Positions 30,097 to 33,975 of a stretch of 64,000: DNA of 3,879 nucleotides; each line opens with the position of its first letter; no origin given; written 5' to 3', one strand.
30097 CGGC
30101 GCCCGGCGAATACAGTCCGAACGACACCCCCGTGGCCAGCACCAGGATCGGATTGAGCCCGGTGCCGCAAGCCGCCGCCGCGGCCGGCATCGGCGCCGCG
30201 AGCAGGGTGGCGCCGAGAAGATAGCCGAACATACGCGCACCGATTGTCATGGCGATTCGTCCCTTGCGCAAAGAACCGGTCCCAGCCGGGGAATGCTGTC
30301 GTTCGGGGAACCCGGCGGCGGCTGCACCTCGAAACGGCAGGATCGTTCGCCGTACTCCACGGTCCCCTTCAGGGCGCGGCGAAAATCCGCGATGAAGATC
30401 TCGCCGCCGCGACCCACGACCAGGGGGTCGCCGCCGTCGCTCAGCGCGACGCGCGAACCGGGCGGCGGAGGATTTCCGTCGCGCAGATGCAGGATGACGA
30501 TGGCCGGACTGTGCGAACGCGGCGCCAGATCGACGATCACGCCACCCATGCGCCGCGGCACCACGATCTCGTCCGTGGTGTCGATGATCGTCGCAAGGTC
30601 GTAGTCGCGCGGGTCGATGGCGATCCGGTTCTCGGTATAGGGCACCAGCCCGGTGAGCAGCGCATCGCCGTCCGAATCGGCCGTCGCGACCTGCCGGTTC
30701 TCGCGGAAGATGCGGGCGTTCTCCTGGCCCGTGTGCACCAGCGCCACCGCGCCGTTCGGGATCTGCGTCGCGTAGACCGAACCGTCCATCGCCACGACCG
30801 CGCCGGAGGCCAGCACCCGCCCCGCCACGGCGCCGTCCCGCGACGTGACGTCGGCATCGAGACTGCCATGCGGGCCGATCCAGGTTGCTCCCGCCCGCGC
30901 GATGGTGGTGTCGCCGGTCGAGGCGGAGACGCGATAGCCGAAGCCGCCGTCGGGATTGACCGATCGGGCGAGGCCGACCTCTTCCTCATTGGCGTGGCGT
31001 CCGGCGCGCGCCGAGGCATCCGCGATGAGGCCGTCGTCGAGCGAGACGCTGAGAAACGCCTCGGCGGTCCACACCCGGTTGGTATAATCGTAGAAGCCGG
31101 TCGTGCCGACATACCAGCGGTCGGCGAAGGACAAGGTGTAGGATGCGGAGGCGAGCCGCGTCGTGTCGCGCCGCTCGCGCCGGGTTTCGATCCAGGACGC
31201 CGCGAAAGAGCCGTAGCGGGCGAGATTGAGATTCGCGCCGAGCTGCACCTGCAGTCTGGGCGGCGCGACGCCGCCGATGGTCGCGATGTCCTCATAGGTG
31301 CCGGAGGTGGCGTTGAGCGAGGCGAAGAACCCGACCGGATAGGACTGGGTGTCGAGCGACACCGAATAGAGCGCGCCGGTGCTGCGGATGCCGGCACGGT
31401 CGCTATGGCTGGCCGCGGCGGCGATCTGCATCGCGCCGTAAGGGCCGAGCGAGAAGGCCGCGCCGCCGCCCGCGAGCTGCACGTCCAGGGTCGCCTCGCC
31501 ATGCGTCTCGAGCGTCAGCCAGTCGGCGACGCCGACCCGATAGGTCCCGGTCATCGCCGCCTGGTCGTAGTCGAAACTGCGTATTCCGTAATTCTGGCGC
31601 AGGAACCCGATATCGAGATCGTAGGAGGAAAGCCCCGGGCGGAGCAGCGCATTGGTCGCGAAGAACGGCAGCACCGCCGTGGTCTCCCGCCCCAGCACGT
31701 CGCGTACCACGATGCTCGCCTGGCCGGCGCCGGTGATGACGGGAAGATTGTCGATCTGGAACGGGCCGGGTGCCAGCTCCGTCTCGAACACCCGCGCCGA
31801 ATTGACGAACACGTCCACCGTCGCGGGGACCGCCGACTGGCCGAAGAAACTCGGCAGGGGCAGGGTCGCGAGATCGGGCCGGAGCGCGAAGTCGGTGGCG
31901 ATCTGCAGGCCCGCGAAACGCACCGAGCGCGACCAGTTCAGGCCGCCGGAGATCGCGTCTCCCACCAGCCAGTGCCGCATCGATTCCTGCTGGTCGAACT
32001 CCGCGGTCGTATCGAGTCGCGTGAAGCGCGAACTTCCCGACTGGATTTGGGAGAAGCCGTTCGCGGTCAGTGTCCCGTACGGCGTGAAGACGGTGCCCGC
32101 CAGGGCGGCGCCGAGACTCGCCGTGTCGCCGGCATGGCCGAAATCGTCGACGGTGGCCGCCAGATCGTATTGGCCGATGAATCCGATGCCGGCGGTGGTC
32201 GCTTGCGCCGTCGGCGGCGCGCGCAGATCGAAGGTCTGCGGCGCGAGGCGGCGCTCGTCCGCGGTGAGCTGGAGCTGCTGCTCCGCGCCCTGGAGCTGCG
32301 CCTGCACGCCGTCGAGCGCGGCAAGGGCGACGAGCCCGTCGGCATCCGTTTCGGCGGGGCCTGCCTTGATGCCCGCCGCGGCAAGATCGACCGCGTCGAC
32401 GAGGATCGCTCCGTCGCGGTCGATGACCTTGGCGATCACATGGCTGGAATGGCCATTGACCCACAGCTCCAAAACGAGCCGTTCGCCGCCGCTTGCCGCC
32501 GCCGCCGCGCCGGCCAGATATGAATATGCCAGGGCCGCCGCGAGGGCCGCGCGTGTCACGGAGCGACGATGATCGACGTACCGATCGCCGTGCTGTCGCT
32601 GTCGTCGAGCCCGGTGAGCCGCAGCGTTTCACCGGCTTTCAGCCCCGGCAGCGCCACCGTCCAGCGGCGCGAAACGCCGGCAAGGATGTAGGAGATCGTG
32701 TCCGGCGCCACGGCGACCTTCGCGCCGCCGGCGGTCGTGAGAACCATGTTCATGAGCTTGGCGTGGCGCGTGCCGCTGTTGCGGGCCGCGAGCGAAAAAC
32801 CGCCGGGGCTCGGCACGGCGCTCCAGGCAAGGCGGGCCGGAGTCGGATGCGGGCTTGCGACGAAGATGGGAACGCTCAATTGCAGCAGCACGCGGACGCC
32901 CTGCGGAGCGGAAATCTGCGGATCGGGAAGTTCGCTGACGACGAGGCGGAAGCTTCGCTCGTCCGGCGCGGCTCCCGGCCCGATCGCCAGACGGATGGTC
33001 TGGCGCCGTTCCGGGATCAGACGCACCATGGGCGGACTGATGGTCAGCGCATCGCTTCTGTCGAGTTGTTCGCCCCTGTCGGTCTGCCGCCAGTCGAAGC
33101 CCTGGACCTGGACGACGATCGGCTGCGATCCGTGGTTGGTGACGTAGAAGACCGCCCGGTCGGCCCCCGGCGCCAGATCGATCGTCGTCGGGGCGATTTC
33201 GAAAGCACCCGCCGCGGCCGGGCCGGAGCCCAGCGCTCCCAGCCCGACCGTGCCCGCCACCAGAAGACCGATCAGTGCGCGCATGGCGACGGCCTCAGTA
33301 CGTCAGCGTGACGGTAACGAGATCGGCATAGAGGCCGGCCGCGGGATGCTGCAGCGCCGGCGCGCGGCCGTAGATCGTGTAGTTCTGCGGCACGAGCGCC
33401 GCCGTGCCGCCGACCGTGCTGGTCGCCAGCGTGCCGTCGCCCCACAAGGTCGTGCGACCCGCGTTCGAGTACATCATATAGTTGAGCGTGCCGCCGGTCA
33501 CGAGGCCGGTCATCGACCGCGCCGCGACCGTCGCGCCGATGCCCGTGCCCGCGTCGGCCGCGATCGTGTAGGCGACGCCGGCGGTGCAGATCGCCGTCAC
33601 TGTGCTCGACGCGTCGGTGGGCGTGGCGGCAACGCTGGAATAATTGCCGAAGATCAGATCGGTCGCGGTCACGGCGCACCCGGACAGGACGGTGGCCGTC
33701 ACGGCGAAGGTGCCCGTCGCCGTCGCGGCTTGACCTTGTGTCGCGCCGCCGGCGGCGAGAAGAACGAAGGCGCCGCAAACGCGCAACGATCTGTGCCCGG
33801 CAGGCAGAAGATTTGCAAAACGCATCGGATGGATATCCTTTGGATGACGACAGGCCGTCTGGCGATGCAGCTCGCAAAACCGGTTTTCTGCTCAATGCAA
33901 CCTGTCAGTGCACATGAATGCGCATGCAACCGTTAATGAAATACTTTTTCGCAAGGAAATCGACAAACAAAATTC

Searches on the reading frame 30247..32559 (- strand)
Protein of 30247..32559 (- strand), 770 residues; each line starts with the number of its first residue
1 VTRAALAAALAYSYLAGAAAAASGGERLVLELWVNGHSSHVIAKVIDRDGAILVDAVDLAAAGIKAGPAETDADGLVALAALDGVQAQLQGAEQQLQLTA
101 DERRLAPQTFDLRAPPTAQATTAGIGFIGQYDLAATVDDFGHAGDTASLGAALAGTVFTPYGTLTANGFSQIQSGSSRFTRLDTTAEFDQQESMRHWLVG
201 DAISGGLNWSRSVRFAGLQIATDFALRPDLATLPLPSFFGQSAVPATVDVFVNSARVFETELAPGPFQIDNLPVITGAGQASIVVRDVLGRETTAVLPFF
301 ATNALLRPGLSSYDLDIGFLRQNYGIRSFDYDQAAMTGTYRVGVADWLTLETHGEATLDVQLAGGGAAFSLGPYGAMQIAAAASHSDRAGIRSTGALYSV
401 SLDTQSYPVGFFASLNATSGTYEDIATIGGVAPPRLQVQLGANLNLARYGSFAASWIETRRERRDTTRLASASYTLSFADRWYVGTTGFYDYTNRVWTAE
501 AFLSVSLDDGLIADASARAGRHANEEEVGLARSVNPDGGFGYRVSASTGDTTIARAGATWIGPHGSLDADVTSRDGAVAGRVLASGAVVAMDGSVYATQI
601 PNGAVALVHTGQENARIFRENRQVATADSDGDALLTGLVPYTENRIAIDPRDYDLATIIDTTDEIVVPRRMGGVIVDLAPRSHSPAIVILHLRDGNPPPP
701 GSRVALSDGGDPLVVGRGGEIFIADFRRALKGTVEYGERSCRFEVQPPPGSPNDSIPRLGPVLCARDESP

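Call 93: search_protein_families(library=pfam, proteins=[window:30247-32559:-], max_evalue=0.00001)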
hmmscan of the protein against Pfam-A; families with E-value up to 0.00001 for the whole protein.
window:30247-32559:- (770 aa): 2 families
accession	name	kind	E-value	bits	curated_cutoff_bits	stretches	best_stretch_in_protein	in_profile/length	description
PF00577.26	Usher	-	2e-27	96.7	27.1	1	212-670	63-541/549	Outer membrane usher protein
PF13953.12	PapC_C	-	4.7e-07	29.9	27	0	690-748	4-65/66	PapC C-terminal domain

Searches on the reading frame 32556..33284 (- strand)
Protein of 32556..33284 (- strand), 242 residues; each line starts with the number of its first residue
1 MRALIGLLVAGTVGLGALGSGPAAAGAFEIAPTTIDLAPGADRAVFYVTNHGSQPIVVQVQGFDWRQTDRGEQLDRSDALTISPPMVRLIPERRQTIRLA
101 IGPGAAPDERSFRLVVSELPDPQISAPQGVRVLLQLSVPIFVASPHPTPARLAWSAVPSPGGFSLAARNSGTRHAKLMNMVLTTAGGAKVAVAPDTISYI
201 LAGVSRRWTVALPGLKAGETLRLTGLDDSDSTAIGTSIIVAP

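Call 93: search_protein_families(library=pfam, proteins=[window:32556-33284:-], max_evalue=0.00001)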
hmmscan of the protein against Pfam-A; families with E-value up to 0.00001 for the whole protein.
window:32556-33284:- (242 aa): 1 family
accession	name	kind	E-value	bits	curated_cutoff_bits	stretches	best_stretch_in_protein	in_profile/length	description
PF00345.26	PapD_N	-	2.7e-13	50.4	23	1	28-142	2-120/126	Pili and flagellar-assembly chaperone, PapD N-terminal domain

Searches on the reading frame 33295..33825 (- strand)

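Call 93: search_protein_families(library=pfam, proteins=[window:33295-33825:-], max_evalue=0.00001)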
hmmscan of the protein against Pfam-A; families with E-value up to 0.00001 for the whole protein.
window:33295-33825:- (176 aa): 1 family
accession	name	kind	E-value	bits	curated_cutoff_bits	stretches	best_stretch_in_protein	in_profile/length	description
PF05229.21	SCPU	-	3.6e-31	108.8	22.4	1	37-173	2-138/138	Spore Coat Protein U domain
